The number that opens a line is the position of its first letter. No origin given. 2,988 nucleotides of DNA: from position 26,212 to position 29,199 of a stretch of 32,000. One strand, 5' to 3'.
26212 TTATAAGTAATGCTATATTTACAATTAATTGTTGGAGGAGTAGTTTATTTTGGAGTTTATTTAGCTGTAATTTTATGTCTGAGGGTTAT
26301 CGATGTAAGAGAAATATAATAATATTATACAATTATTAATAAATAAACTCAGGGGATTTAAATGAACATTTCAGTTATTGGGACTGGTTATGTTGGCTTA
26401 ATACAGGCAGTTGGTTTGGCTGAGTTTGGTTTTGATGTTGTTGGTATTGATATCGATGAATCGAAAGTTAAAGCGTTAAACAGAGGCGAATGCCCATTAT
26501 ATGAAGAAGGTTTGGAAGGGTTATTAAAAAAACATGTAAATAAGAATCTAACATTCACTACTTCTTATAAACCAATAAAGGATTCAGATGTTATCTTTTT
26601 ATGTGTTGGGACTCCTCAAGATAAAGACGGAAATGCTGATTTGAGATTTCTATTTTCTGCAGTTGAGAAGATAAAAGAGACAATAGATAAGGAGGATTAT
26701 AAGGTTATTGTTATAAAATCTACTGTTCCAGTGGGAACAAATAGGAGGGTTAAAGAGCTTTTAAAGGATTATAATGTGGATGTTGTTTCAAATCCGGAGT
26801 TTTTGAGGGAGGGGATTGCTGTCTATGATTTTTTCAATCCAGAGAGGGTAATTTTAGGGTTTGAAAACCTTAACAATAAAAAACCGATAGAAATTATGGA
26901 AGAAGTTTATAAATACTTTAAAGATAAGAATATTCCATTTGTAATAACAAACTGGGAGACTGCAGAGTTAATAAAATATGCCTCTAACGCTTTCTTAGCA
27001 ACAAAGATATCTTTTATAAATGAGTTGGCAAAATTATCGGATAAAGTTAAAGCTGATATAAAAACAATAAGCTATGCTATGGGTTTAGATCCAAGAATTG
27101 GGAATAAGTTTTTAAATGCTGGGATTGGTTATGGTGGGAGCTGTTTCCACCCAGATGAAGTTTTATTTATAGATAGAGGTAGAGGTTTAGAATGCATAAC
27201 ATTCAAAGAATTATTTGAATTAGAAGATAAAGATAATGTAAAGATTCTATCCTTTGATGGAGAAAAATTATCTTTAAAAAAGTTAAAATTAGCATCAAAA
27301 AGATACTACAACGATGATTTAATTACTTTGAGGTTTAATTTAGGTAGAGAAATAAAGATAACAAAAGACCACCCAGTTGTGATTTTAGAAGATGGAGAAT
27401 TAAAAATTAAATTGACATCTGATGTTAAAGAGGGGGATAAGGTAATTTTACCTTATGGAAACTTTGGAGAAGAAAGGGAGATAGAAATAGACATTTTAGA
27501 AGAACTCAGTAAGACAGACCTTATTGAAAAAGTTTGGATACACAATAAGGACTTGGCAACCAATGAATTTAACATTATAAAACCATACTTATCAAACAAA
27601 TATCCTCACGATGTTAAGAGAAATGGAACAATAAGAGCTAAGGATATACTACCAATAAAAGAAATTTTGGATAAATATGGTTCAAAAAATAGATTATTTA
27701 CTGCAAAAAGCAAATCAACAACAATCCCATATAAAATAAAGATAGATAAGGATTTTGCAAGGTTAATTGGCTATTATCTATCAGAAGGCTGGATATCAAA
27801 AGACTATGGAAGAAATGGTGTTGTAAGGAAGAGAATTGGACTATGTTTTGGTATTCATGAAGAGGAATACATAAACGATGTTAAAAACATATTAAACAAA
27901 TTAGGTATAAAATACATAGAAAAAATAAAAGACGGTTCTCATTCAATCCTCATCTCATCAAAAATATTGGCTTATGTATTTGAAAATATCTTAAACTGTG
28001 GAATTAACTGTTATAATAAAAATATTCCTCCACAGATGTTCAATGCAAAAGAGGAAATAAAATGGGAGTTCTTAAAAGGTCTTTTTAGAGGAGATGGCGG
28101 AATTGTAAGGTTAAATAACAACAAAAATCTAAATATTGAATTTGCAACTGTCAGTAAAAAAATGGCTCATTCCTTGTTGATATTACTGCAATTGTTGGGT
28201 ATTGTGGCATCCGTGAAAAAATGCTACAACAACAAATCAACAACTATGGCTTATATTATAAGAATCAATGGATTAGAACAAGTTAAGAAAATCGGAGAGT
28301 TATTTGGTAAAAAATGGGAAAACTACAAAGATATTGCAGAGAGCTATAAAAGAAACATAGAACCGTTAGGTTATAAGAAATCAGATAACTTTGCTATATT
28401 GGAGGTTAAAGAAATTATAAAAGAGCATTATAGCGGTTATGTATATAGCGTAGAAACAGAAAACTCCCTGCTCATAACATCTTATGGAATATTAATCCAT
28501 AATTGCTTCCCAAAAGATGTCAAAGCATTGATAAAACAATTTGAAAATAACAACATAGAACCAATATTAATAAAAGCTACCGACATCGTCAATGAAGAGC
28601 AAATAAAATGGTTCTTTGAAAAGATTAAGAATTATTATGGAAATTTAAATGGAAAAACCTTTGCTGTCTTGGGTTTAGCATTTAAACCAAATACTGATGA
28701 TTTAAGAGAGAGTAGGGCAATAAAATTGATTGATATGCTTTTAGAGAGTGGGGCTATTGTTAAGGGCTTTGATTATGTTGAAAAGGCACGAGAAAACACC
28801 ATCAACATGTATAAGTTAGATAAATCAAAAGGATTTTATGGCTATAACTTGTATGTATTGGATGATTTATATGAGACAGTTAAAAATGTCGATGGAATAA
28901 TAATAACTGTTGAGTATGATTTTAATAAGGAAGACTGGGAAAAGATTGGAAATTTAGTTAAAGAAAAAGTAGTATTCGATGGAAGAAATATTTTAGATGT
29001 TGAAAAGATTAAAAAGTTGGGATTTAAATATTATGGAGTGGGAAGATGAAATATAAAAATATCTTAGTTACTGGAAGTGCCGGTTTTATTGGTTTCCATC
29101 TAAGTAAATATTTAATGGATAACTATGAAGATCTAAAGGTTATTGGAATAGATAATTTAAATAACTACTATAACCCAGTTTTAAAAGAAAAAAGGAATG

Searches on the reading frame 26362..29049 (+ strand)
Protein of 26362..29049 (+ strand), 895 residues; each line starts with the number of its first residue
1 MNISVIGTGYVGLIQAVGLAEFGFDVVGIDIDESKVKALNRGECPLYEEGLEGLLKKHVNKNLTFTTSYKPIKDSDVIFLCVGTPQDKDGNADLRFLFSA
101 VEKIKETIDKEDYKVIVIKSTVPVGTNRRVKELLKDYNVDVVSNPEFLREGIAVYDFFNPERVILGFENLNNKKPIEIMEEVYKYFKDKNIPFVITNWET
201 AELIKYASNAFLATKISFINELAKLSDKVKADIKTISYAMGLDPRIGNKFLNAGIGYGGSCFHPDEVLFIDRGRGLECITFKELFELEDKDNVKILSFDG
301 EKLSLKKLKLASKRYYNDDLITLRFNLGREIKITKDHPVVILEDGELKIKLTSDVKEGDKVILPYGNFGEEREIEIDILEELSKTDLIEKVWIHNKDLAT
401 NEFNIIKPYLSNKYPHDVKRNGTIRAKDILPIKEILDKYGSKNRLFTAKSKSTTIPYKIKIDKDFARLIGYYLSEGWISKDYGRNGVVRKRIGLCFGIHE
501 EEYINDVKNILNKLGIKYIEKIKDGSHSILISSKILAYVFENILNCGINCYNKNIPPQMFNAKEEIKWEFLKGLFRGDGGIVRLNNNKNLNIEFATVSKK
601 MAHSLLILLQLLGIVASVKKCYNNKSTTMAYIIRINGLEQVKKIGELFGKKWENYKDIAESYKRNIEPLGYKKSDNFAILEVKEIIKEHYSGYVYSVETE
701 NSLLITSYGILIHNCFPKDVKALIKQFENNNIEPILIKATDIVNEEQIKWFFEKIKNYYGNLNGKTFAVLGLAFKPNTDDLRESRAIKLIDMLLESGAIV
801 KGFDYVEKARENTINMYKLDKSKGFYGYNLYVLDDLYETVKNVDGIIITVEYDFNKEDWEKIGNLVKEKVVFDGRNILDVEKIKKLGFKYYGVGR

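Call 15: search_protein_families(library=pfam, proteins=[window:26362-29049:+], max_evalue=0.01)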
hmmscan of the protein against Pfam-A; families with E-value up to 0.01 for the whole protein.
window:26362-29049:+ (895 aa): 10 families
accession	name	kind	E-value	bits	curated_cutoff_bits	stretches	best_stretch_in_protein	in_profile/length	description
PF03721.20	UDPG_MGDP_dh_N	-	1.7e-64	217.3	27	1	1-177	1-182/187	UDP-glucose/GDP-mannose dehydrogenase family, NAD binding domain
PF00984.24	UDPG_MGDP_dh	-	9e-33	112.7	25.4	2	199-272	1-74/94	UDP-glucose/GDP-mannose dehydrogenase family, central domain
PF03720.21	UDPG_MGDP_dh_C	-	6.4e-26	91.2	30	1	768-879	1-102/103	UDP-glucose/GDP-mannose dehydrogenase family, UDP binding domain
PF14528.11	LAGLIDADG_3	-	5.2e-21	75.1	22.5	2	568-646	4-79/82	LAGLIDADG-like domain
PF14890.11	Intein_splicing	-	5.1e-14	52.8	35.8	1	277-714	9-155/155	Intein splicing domain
PF02558.23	ApbA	-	4.8e-05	23.5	22.2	1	3-92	1-84/150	Ketopantoate reductase PanE/ApbA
PF03446.21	NAD_binding_2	-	0.001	19.6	21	1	2-144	1-117/161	NAD binding domain of 6-phosphogluconate dehydrogenase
PF01210.29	NAD_Gly3P_dh_N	-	0.0034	17.8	23.1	0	3-136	2-120/158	NAD-dependent glycerol-3-phosphate dehydrogenase N-terminus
PF02737.24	3HCDH_N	-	0.0081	16.5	22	0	3-79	2-83/180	3-hydroxyacyl-CoA dehydrogenase, NAD binding domain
PF03807.23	F420_oxidored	-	0.0094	17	21.6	0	3-83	2-68/94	NADP oxidoreductase coenzyme F420-dependent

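Call 54: find_encoding_contigs(protein=window:26362-29049:+, flank=4000, max_places=10)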
Protein window:26362-29049:+ (895 aa): 20 contigs read that carry it; 10 places shown.
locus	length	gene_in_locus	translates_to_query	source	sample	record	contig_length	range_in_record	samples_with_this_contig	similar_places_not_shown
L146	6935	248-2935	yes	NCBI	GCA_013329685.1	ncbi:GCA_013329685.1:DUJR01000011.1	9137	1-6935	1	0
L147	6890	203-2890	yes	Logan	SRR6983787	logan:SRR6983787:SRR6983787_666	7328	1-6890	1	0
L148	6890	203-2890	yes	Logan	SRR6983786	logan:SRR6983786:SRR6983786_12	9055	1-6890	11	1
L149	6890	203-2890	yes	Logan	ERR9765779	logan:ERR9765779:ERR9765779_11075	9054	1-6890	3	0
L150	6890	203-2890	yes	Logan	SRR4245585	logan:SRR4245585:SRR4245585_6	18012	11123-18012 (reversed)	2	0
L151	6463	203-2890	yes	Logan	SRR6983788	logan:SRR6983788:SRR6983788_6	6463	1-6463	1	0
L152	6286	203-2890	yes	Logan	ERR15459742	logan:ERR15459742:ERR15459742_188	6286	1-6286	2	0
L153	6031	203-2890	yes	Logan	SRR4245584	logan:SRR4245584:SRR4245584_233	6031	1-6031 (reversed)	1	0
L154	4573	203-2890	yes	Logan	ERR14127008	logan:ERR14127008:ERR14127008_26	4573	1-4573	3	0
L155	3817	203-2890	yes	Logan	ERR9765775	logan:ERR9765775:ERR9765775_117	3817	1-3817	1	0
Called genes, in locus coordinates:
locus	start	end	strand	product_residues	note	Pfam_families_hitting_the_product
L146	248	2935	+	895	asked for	PF03721:UDPG_MGDP_dh_N, PF00984:UDPG_MGDP_dh, PF14890:Intein_splicing, PF14528:LAGLIDADG_3, PF03720:UDPG_MGDP_dh_C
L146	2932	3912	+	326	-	PF01073:3Beta_HSD, PF01370:Epimerase, PF02719:Polysacc_synt_2, PF04321:RmlD_sub_bind, PF07993:NAD_binding_4 (faint), PF16363:GDP_Man_Dehyd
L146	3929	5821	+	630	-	PF13522:GATase_6, PF12481:DUF3700 (weak), PF13537:GATase_7, PF00733:Asn_synthase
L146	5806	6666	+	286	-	PF00535:Glycos_transf_2, PF10111:Glyco_tranf_2_2, PF13641:Glyco_tranf_2_3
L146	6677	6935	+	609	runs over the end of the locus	PF02543:Carbam_trans_N, PF16861:Carbam_trans_C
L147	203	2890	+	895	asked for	PF03721:UDPG_MGDP_dh_N, PF00984:UDPG_MGDP_dh, PF14890:Intein_splicing, PF14528:LAGLIDADG_3, PF03720:UDPG_MGDP_dh_C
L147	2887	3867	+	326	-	PF01073:3Beta_HSD, PF01370:Epimerase, PF02719:Polysacc_synt_2, PF04321:RmlD_sub_bind, PF07993:NAD_binding_4 (faint), PF16363:GDP_Man_Dehyd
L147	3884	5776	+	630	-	PF13522:GATase_6, PF12481:DUF3700 (weak), PF13537:GATase_7, PF00733:Asn_synthase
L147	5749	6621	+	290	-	PF13641:Glyco_tranf_2_3, PF00535:Glycos_transf_2, PF10111:Glyco_tranf_2_2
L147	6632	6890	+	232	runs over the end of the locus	?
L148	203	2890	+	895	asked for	PF03721:UDPG_MGDP_dh_N, PF00984:UDPG_MGDP_dh, PF14890:Intein_splicing, PF14528:LAGLIDADG_3, PF03720:UDPG_MGDP_dh_C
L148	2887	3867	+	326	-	PF01073:3Beta_HSD, PF01370:Epimerase, PF02719:Polysacc_synt_2, PF04321:RmlD_sub_bind, PF07993:NAD_binding_4 (faint), PF16363:GDP_Man_Dehyd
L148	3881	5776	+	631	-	PF13522:GATase_6, PF12481:DUF3700 (weak), PF13537:GATase_7, PF00733:Asn_synthase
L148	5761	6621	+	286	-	PF00535:Glycos_transf_2, PF10111:Glyco_tranf_2_2, PF13641:Glyco_tranf_2_3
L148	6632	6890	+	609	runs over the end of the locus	PF02543:Carbam_trans_N, PF16861:Carbam_trans_C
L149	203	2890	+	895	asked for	PF03721:UDPG_MGDP_dh_N, PF00984:UDPG_MGDP_dh, PF14890:Intein_splicing, PF14528:LAGLIDADG_3, PF03720:UDPG_MGDP_dh_C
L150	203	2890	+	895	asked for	PF03721:UDPG_MGDP_dh_N, PF00984:UDPG_MGDP_dh, PF14890:Intein_splicing, PF14528:LAGLIDADG_3, PF03720:UDPG_MGDP_dh_C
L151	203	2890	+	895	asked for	PF03721:UDPG_MGDP_dh_N, PF00984:UDPG_MGDP_dh, PF14890:Intein_splicing, PF14528:LAGLIDADG_3, PF03720:UDPG_MGDP_dh_C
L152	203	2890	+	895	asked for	PF03721:UDPG_MGDP_dh_N, PF00984:UDPG_MGDP_dh, PF14890:Intein_splicing, PF14528:LAGLIDADG_3, PF03720:UDPG_MGDP_dh_C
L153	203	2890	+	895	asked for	PF03721:UDPG_MGDP_dh_N, PF00984:UDPG_MGDP_dh, PF14890:Intein_splicing, PF14528:LAGLIDADG_3, PF03720:UDPG_MGDP_dh_C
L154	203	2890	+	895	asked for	PF03721:UDPG_MGDP_dh_N, PF00984:UDPG_MGDP_dh, PF14890:Intein_splicing, PF14528:LAGLIDADG_3, PF03720:UDPG_MGDP_dh_C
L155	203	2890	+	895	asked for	PF03721:UDPG_MGDP_dh_N, PF00984:UDPG_MGDP_dh, PF14890:Intein_splicing, PF14528:LAGLIDADG_3, PF03720:UDPG_MGDP_dh_C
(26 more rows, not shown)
